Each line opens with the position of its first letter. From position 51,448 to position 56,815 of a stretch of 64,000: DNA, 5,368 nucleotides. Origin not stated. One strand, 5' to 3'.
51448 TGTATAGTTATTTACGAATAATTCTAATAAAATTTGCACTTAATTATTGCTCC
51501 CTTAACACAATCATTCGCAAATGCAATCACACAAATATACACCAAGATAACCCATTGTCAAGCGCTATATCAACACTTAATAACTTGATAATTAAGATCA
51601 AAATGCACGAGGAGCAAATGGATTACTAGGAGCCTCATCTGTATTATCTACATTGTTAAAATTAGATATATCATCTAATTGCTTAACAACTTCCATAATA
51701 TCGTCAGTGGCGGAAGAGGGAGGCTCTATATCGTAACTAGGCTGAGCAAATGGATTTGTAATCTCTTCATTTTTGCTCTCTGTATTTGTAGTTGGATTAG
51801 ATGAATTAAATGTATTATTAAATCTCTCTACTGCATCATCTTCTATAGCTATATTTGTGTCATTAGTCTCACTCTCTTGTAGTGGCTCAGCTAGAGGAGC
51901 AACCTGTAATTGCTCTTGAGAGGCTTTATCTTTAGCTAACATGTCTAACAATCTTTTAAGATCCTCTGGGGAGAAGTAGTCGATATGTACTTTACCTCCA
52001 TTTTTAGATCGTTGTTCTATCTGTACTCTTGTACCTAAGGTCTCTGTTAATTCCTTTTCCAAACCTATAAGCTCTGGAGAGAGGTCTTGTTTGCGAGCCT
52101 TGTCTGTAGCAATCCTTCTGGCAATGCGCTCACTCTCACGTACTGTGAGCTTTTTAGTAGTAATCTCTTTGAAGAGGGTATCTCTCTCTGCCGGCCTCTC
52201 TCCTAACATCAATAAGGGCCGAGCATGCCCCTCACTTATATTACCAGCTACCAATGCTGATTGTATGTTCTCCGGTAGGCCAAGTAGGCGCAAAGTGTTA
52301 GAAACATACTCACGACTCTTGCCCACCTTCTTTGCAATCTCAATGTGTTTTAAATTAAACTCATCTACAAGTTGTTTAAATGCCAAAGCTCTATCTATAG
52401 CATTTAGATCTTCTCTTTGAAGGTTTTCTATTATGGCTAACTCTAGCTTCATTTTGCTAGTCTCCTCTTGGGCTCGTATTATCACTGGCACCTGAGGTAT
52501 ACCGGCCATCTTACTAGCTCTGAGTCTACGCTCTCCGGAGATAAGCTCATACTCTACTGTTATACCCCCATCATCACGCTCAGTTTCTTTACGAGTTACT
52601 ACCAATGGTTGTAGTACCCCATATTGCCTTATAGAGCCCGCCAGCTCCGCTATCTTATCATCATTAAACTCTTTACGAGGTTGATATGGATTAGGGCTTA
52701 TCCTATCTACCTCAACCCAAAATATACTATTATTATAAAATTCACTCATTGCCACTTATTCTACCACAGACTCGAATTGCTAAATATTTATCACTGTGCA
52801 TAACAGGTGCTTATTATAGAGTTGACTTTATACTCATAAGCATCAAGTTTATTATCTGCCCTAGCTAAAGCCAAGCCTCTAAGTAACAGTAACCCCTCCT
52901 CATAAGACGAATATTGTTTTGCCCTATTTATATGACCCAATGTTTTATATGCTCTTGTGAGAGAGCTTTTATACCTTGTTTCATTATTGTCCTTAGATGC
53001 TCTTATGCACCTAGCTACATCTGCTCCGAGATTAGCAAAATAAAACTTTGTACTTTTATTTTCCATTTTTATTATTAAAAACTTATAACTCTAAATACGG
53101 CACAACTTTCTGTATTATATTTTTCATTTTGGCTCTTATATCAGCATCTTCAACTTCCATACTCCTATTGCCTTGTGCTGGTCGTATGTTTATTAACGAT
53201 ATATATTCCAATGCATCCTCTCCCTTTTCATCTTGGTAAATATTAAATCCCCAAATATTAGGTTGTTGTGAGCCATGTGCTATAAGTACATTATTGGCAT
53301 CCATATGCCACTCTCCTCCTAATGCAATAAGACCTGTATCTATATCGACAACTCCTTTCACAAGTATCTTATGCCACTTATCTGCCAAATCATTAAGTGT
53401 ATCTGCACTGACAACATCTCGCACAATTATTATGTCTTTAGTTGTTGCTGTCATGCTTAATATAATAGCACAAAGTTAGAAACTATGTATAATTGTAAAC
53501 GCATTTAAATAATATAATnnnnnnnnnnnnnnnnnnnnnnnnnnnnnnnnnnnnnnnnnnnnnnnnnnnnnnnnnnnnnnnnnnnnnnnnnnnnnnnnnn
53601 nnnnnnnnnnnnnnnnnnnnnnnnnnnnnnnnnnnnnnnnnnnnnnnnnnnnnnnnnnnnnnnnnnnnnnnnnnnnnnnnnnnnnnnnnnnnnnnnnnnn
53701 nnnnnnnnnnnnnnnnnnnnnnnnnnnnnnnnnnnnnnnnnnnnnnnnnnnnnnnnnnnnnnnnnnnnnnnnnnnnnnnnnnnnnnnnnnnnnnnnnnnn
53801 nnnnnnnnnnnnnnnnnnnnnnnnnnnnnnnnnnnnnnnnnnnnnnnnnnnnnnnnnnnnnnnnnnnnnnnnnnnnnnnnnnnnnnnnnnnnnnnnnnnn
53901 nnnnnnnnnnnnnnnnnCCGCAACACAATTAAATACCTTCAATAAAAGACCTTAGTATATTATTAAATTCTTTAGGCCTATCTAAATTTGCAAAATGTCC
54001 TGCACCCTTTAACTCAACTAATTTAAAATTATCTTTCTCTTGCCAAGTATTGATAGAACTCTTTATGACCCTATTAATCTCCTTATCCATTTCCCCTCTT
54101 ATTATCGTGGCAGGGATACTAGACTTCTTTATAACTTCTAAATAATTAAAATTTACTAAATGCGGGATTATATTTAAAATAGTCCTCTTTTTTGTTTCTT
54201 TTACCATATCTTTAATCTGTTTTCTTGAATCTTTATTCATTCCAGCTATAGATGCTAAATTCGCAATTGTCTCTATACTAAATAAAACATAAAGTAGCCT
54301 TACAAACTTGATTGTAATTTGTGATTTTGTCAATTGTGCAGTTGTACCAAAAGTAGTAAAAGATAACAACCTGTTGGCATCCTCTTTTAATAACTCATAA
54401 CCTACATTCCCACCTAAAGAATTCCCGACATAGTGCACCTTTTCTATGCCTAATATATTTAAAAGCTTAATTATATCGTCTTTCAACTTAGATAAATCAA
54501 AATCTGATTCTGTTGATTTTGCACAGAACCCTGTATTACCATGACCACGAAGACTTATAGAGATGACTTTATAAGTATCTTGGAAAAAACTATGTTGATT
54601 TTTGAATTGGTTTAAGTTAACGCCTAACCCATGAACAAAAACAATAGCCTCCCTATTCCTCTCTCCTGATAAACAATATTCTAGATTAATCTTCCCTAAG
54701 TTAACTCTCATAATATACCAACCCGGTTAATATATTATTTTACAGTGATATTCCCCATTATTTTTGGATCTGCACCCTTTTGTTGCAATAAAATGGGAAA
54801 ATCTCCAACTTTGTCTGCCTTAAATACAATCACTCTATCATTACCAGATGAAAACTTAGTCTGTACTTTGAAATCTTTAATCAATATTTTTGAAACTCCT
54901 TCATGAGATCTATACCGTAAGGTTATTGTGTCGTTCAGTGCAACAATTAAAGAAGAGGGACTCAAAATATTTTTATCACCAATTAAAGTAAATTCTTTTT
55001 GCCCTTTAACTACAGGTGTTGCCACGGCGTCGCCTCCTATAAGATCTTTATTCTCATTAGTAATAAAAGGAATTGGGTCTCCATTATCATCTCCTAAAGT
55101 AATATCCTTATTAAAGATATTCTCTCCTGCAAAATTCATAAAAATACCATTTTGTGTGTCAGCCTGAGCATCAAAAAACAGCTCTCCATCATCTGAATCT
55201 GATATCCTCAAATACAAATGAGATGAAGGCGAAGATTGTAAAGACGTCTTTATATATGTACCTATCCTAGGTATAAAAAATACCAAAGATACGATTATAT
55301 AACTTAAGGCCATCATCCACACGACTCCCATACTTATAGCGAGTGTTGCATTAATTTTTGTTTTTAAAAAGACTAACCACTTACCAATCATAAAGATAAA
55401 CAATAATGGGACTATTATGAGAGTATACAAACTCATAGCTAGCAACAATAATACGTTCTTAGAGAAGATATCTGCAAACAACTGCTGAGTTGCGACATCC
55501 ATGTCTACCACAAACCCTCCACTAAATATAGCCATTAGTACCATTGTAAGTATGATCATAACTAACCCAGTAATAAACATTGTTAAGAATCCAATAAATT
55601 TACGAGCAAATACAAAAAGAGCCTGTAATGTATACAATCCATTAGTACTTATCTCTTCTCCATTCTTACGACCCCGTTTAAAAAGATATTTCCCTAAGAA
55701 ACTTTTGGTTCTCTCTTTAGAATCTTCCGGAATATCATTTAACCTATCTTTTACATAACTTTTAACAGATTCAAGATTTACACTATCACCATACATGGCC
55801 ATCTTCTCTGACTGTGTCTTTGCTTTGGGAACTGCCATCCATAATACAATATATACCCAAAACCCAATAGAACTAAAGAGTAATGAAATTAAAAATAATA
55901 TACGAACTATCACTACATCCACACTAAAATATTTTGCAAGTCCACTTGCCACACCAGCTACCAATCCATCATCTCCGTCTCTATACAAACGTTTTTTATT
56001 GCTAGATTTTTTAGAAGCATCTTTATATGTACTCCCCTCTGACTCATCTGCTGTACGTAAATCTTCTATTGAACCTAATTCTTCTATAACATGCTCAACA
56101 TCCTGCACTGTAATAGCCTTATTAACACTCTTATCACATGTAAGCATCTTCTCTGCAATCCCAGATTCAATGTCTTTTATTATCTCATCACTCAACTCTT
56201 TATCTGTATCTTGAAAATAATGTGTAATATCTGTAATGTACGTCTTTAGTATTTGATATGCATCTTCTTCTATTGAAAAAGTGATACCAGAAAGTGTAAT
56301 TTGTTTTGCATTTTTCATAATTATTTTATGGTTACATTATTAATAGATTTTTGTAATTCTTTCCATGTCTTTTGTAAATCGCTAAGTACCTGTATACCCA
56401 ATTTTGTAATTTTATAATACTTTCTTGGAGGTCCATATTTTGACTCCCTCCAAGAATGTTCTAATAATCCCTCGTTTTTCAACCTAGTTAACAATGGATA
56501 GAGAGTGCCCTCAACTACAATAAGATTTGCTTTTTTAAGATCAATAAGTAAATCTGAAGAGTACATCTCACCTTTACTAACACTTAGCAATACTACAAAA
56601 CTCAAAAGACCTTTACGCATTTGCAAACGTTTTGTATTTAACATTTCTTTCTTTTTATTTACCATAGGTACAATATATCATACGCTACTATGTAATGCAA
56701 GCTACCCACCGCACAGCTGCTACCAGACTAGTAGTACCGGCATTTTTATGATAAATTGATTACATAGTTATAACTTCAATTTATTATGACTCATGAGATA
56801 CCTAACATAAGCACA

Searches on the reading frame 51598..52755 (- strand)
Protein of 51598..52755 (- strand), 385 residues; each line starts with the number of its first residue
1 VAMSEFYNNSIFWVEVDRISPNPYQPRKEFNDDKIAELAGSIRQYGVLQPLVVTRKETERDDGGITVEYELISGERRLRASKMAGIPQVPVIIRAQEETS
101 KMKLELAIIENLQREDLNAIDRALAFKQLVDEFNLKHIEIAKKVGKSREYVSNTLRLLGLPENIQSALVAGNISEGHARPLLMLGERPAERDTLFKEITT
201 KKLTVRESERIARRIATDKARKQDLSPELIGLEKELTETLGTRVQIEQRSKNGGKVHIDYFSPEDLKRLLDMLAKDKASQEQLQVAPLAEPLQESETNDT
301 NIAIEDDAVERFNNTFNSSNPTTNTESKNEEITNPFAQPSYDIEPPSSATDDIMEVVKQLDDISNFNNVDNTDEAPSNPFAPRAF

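Call 10: search_protein_families(library=pfam, proteins=[window:51598-52755:-], max_evalue=0.001)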
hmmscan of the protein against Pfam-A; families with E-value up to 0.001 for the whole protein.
window:51598-52755:- (385 aa): 4 families
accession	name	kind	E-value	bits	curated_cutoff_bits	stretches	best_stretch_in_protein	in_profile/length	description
PF17762.8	HTH_ParB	-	2.4e-31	108.3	22.6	1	115-215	1-100/102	ParB HTH domain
PF02195.25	ParB_N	-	5.5e-27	94.1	26.3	1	13-113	5-95/95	ParB N-terminal domain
PF23552.2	ParB_C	-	1.8e-10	40.5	23.8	1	226-273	2-49/50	ParB dimerisation domain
PF08535.16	KorB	-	0.00093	19.5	22.3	0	134-171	3-40/89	KorB domain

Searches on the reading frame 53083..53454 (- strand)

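Call 10: search_protein_families(library=pfam, proteins=[window:53083-53454:-], max_evalue=0.001)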
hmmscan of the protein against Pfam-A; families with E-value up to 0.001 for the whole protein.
window:53083-53454:- (123 aa): 1 family
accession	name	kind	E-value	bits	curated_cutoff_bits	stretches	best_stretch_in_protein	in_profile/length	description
PF18924.5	DUF5674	-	2.9e-30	104.9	27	1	10-116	2-108/109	Protein of unknown function (DUF5674)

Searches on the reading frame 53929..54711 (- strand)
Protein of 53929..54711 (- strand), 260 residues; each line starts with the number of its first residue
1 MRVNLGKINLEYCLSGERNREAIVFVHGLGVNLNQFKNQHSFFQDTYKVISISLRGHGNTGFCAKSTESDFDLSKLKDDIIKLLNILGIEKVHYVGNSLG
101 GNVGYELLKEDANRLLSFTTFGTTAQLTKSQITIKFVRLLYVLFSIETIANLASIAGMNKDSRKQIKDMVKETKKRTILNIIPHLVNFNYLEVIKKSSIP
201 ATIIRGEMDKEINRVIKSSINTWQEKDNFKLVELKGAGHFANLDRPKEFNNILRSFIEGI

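Call 10: search_protein_families(library=pfam, proteins=[window:53929-54711:-], max_evalue=0.001)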
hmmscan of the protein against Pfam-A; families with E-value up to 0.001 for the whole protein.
window:53929-54711:- (260 aa): 4 families
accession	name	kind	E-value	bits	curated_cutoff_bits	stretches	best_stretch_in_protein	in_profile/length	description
PF00561.26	Abhydrolase_1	-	6.7e-16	59.1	25.8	1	22-123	2-102/245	alpha/beta hydrolase fold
PF12697.13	Abhydrolase_6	-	3.1e-12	48.1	26.3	1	23-250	1-215/217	Alpha/beta hydrolase family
PF12146.15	Hydrolase_4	-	1.4e-05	25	27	1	19-139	3-125/239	Serine aminopeptidase, S33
PF20434.5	BD-FAE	-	0.00024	21.1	26.8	1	17-213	10-204/215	BD-FAE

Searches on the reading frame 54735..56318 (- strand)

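Call 11: search_protein_families(library=pfam, proteins=[window:54735-56318:-], max_evalue=0.001)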
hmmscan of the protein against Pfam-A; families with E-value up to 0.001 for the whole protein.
window:54735-56318:- (527 aa): 2 families
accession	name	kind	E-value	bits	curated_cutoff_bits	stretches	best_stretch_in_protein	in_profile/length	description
PF04024.17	PspC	-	3.2e-20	72.1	25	1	109-166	1-58/58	PspC domain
PF22571.1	LiaI-LiaF-TM_PspC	-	3.5e-07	30.5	27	1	231-344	23-134/142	PspC transmembrane region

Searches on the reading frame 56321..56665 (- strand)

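Call 11: search_protein_families(library=pfam, proteins=[window:56321-56665:-], max_evalue=0.001)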
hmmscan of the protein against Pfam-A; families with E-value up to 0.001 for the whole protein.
window:56321-56665:- (114 aa): 1 family
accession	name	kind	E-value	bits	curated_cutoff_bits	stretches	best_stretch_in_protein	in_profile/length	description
PF03551.20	PadR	-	1.9e-16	60.3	27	1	25-94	1-73/75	Transcriptional regulator PadR-like family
